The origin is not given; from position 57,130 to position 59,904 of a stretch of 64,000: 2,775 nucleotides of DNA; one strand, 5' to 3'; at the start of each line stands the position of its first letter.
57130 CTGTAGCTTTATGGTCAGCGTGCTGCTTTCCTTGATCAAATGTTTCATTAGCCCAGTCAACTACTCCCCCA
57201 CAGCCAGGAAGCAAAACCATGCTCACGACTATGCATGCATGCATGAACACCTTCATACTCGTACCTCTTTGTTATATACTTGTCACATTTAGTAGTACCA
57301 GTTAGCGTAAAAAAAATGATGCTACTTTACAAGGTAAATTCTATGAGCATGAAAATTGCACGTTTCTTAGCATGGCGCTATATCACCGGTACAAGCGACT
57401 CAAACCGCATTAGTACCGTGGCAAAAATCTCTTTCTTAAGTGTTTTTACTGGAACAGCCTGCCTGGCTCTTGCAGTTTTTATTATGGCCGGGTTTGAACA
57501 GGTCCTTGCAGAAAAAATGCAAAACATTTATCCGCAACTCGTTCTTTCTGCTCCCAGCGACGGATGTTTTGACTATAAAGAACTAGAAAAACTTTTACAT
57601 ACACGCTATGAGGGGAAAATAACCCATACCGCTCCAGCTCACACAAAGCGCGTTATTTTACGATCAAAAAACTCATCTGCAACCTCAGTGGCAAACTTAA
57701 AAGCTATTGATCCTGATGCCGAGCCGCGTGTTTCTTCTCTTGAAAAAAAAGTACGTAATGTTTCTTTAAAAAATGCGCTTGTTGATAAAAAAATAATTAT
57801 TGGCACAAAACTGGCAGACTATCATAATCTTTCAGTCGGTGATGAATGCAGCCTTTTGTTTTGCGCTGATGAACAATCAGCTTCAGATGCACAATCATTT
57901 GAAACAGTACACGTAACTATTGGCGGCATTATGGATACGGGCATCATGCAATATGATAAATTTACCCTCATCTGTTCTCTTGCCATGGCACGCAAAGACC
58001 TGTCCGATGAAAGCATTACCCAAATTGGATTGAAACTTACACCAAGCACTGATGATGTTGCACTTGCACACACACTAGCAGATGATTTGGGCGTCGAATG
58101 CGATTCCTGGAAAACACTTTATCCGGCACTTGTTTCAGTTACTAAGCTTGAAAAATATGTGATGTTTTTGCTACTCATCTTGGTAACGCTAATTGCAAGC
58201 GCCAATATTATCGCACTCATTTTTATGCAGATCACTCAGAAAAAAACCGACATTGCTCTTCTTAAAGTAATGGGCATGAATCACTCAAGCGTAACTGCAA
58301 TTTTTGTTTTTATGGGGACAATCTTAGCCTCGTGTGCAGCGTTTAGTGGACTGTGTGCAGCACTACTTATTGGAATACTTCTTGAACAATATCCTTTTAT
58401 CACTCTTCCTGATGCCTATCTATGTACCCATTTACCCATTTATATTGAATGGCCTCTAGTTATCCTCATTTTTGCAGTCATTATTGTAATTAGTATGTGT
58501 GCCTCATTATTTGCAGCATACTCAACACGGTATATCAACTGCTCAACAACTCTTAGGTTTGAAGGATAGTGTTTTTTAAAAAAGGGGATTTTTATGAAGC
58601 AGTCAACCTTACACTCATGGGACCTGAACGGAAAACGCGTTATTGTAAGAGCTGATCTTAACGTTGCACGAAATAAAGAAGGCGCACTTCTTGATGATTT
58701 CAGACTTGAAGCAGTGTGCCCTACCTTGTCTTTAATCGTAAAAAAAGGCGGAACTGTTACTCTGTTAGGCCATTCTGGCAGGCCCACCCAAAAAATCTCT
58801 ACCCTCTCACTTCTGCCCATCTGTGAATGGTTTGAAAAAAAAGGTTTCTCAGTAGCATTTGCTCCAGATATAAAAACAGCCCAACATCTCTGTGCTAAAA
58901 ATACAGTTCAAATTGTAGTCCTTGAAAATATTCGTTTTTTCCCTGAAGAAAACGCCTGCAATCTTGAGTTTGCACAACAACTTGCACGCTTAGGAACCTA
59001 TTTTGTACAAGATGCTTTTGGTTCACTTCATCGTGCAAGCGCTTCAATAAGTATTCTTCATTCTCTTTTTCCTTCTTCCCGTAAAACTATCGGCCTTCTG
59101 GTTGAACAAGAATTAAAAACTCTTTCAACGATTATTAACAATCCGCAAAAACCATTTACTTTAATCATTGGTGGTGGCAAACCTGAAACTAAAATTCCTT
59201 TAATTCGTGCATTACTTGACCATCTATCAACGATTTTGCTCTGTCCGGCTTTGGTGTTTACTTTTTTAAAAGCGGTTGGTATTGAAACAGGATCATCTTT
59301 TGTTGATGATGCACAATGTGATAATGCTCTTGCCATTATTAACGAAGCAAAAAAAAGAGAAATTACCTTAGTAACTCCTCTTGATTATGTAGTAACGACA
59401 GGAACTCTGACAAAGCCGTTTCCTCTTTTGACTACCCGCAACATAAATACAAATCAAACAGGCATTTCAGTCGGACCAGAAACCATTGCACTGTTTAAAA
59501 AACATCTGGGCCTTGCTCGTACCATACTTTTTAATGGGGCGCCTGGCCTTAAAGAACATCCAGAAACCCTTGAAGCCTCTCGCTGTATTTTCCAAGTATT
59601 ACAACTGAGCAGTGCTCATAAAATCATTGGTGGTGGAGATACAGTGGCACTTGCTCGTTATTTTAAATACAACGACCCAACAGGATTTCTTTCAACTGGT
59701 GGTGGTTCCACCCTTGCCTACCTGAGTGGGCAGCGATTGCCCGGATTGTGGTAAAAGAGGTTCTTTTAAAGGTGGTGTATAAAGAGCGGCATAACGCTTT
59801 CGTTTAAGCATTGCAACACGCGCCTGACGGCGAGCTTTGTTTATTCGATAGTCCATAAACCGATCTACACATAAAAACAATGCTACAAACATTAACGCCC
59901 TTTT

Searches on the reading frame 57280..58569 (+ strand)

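Call 8: search_protein_families(library=pfam, proteins=[window:57280-58569:+], max_evalue=0.001)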
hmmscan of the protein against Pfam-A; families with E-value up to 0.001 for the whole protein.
window:57280-58569:+ (429 aa): 1 family
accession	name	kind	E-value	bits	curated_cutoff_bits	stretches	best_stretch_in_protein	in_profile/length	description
PF02687.27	FtsX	-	3.2e-11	43.8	25.5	1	297-420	2-119/120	FtsX-like permease C-terminal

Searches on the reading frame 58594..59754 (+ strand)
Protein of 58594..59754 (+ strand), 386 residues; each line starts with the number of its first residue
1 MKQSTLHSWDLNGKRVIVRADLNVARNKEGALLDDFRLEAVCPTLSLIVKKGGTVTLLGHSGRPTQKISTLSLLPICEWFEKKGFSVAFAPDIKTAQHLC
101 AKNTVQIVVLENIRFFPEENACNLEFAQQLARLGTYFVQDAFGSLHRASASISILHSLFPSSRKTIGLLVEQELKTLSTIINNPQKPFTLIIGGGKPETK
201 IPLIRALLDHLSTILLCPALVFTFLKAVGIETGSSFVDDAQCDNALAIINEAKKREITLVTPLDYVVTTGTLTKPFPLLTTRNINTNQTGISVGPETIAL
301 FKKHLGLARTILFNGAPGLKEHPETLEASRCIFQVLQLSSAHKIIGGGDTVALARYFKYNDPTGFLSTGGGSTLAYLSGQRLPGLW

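Call 99: search_protein_families(library=pfam, proteins=[L005:11553-18959:+, L006:11713-18441:+, L012:13516-19308:+, L014:15031-18681:+, L007:16043-21454:+], max_evalue=0.1)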
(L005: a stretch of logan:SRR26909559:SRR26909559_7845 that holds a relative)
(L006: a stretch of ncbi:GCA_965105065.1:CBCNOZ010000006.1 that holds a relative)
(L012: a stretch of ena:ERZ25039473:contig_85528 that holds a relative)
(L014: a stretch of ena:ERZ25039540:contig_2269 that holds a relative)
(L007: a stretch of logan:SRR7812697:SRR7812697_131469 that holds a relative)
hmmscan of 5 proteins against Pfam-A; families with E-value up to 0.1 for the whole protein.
L005:11553-18959:+ (2468 aa): 1 family
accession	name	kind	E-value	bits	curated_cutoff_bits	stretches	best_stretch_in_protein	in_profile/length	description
PF08312.17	cwf21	-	0.018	15.5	23.2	1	425-450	13-38/44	cwf21 domain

L006:11713-18441:+ (2242 aa): 0 families

L012:13516-19308:+ (1930 aa): 0 families

L014:15031-18681:+ (1216 aa): 0 families

L007:16043-21454:+ (1804 aa): 0 families

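Call 105: search_protein_families(library=pfam, proteins=[window:58594-59754:+], max_evalue=0.0001)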
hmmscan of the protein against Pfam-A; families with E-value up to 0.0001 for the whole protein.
window:58594-59754:+ (386 aa): 1 family
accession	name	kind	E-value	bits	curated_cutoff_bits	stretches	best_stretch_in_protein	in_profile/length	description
PF00162.24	PGK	-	3.7e-90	303.1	27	1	8-380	3-379/379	Phosphoglycerate kinase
